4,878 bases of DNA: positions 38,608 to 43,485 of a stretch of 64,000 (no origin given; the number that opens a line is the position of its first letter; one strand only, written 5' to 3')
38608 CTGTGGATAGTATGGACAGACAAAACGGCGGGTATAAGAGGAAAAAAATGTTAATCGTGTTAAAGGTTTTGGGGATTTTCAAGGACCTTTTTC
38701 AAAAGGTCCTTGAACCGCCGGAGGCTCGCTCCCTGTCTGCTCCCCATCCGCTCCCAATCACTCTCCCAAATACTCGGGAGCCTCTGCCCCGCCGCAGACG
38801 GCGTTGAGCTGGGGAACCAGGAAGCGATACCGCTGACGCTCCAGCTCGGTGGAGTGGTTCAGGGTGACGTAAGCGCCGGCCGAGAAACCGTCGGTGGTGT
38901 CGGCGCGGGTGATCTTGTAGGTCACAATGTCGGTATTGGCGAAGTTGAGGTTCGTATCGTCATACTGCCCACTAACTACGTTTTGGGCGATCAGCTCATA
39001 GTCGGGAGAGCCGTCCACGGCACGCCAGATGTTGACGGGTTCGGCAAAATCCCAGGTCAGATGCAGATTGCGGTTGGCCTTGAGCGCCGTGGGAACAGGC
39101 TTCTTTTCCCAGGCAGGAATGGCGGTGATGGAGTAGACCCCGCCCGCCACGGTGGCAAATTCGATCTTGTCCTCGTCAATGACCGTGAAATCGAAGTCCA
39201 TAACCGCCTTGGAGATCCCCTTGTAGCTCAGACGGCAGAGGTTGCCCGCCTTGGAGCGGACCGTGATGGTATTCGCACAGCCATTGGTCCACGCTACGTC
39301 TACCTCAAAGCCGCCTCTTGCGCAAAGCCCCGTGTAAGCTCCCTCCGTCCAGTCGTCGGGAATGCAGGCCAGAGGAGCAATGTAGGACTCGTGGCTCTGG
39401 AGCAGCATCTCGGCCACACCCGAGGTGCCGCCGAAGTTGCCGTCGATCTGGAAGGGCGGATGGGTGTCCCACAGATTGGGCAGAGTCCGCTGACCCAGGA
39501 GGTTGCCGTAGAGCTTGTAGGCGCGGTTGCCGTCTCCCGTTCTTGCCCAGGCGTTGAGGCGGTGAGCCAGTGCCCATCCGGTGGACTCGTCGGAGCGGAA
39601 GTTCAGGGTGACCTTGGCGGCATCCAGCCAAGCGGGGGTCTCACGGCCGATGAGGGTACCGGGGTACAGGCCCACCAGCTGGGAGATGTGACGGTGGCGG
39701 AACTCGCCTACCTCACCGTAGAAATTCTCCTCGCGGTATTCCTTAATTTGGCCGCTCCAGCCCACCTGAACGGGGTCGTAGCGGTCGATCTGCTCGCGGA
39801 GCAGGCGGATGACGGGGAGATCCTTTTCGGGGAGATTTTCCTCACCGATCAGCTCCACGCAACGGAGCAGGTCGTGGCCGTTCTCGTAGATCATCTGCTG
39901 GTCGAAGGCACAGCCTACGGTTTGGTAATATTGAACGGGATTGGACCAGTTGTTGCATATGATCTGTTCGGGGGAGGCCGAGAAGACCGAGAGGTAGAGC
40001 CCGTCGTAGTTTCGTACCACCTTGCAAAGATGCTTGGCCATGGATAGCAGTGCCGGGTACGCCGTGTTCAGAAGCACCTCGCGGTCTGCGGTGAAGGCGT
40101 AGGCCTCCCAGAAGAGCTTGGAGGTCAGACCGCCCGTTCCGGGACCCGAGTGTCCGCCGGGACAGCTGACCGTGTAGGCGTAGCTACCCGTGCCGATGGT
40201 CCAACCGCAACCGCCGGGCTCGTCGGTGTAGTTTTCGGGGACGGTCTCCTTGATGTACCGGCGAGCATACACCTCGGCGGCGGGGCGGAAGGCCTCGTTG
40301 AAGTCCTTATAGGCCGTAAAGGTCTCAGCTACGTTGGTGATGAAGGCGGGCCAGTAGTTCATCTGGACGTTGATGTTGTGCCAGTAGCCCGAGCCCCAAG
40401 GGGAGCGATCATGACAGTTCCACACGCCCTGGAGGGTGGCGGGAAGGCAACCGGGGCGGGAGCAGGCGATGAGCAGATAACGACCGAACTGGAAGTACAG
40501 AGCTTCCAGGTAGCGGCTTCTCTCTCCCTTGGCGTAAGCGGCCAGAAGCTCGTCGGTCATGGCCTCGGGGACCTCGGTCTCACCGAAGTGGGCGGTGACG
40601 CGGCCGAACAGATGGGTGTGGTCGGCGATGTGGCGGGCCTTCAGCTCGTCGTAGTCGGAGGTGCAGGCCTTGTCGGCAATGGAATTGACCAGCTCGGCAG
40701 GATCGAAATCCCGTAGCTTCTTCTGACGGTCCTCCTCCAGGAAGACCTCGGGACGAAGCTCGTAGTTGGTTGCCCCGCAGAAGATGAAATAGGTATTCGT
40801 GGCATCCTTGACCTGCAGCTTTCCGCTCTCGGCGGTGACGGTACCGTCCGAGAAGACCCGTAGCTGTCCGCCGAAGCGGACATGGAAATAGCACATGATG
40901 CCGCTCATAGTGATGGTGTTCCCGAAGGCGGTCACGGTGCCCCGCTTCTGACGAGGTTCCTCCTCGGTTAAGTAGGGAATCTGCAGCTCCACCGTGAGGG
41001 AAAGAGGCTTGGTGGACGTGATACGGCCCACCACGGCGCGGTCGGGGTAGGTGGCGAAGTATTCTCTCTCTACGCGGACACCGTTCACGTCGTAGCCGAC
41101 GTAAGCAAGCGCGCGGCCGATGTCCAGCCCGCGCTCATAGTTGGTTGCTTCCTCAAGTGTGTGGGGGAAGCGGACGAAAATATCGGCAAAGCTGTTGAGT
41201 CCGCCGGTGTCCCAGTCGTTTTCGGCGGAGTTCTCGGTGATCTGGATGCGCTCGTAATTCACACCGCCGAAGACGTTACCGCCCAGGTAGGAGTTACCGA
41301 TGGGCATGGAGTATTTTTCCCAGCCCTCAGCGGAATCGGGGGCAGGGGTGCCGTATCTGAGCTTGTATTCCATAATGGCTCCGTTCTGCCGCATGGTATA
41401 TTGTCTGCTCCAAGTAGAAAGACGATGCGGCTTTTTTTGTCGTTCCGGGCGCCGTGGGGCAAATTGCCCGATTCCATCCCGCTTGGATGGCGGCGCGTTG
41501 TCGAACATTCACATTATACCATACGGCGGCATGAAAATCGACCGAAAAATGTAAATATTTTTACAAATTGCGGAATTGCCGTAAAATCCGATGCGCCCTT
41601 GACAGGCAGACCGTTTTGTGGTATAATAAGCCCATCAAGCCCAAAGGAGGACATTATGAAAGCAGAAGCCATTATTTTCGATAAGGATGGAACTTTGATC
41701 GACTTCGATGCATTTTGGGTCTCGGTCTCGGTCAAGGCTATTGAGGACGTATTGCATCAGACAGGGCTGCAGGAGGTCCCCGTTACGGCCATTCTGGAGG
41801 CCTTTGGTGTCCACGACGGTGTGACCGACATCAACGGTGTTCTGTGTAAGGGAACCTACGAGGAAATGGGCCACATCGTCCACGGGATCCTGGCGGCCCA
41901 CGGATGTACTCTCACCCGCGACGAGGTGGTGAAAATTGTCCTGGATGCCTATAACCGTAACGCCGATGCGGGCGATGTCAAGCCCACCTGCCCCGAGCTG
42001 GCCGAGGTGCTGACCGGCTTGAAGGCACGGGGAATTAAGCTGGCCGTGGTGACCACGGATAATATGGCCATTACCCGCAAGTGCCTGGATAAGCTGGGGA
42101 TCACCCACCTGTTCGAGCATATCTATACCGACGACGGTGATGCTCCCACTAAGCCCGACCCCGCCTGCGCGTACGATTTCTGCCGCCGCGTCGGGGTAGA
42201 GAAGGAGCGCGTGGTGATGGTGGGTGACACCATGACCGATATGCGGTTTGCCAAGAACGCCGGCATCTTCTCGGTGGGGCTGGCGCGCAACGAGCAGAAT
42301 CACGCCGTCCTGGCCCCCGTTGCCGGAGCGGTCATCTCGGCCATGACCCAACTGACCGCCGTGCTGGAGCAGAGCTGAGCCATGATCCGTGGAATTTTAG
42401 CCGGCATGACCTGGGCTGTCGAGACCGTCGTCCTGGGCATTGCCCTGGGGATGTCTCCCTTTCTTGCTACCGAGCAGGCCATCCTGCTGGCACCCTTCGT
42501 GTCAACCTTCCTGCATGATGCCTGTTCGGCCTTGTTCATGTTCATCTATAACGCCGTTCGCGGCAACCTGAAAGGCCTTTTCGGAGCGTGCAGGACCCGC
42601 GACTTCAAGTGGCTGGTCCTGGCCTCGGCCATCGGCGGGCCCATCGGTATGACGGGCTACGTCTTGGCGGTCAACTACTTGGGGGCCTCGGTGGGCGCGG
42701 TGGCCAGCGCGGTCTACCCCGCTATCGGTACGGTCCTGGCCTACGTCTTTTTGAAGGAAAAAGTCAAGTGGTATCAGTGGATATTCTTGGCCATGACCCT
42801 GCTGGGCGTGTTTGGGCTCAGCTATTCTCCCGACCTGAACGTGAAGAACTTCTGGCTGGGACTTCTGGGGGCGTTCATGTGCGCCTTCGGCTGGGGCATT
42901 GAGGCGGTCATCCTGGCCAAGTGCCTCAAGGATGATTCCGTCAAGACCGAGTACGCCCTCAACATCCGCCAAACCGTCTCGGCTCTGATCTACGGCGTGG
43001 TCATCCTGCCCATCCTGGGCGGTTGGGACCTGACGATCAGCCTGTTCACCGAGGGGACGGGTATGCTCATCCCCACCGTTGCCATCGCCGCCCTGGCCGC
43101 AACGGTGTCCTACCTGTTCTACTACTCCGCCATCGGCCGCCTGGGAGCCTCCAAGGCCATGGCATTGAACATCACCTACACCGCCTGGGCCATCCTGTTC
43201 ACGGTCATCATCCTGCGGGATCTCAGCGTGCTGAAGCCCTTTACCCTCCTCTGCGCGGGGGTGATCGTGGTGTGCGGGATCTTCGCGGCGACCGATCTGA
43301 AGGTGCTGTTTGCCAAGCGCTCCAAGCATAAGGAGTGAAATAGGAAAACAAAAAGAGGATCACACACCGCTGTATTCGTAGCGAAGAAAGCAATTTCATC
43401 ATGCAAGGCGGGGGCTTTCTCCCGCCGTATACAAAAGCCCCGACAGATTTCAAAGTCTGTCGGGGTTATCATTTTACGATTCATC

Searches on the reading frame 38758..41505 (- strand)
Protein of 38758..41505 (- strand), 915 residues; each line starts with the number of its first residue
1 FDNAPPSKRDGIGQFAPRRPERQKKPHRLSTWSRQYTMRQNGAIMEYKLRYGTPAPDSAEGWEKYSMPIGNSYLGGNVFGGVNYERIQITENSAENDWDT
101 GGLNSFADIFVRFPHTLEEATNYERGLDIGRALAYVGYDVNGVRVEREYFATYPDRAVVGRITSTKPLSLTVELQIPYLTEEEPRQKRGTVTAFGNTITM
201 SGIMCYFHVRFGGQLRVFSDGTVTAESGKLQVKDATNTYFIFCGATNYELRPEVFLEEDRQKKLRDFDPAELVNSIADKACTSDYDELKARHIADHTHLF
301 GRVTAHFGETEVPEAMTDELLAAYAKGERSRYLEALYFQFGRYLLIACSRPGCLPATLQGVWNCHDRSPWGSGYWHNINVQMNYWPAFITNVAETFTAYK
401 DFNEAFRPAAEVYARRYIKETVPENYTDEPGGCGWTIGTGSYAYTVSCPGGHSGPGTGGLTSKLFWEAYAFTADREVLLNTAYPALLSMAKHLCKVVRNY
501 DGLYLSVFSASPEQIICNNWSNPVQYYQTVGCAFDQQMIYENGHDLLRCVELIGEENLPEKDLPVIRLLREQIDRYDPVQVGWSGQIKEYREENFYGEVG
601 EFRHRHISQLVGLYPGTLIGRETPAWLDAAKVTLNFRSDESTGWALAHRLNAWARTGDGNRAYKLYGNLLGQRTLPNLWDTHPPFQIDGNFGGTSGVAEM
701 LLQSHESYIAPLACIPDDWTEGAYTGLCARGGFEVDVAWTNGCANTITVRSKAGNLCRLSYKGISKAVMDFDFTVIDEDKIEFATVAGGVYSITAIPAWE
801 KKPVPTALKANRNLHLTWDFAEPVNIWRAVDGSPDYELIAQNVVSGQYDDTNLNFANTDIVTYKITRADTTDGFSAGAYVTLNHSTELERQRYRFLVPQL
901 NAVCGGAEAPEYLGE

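Call 11: search_protein_families(library=pfam, proteins=[window:38758-41505:-], max_evalue=0.001)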
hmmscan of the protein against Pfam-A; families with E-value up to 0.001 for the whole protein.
window:38758-41505:- (915 aa): 3 families
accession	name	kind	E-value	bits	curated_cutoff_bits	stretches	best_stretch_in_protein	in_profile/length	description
PF22124.2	Glyco_hydro_95_cat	-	2e-112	376.5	27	1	285-701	2-408/408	Glycosyl hydrolase family 95 catalytic domain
PF14498.12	Glyco_hyd_65N_2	-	4.8e-28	99.2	27.7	2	104-249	89-232/234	Glycosyl hydrolase family 65, N-terminal domain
PF21307.2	Glyco_hydro_95_C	-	4.5e-22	78.8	27.6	1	703-793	1-94/94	Glycoside hydrolase family 95, C-terminal domain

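Call 36: search_protein_families(library=ncbifam, proteins=[window:38758-41505:-], max_evalue=0.01)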
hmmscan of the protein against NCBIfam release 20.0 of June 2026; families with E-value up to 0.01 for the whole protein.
window:38758-41505:- (915 aa): 0 families

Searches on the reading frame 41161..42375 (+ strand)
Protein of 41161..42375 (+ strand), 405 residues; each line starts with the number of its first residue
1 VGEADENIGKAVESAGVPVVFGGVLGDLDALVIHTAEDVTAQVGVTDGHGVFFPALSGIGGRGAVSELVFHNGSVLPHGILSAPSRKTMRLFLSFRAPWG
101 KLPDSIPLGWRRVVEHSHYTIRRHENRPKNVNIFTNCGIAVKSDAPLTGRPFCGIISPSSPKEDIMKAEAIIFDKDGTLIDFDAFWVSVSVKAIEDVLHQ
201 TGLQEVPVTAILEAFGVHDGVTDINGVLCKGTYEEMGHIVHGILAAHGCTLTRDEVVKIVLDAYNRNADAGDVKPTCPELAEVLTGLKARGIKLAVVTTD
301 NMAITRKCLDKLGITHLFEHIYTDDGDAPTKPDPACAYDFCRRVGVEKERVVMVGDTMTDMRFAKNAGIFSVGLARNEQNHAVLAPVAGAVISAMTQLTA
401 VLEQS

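Call 12: search_protein_families(library=pfam, proteins=[window:41161-42375:+], max_evalue=0.001)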
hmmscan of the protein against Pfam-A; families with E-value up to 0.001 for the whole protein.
window:41161-42375:+ (405 aa): 4 families
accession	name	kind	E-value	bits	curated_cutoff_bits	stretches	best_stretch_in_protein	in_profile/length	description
PF00702.32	Hydrolase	-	1e-31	111.3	26.4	1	169-368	2-191/191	haloacid dehalogenase-like hydrolase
PF13419.12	HAD_2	-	7.9e-29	101.5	23.8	1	171-373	1-177/178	Haloacid dehalogenase-like hydrolase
PF13242.12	Hydrolase_like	-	2.4e-08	34.2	22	1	331-383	4-57/75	HAD-hyrolase-like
PF12710.13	HAD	-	1.1e-06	29.6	27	1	171-365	1-189/189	haloacid dehalogenase-like hydrolase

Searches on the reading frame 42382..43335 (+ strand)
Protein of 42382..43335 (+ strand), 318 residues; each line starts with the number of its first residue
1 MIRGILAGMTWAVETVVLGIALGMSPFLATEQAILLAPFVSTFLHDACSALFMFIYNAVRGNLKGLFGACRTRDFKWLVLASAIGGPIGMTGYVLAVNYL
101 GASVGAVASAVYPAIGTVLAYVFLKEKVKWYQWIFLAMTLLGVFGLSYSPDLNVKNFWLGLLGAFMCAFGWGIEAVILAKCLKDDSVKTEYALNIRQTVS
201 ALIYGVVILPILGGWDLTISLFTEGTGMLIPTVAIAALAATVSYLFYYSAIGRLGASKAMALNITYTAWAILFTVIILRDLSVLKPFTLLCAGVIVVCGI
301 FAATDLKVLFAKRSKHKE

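Call 12: search_protein_families(library=pfam, proteins=[window:42382-43335:+], max_evalue=0.001)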
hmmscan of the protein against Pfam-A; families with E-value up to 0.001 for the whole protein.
window:42382-43335:+ (318 aa): 2 families
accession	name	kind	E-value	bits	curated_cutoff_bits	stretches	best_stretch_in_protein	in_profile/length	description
PF00892.27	EamA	-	1.3e-18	68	28.2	2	5-147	8-134/135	EamA-like transporter family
PF03151.22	TPT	-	0.00071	19.5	30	0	73-248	62-234/291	Triose-phosphate Transporter family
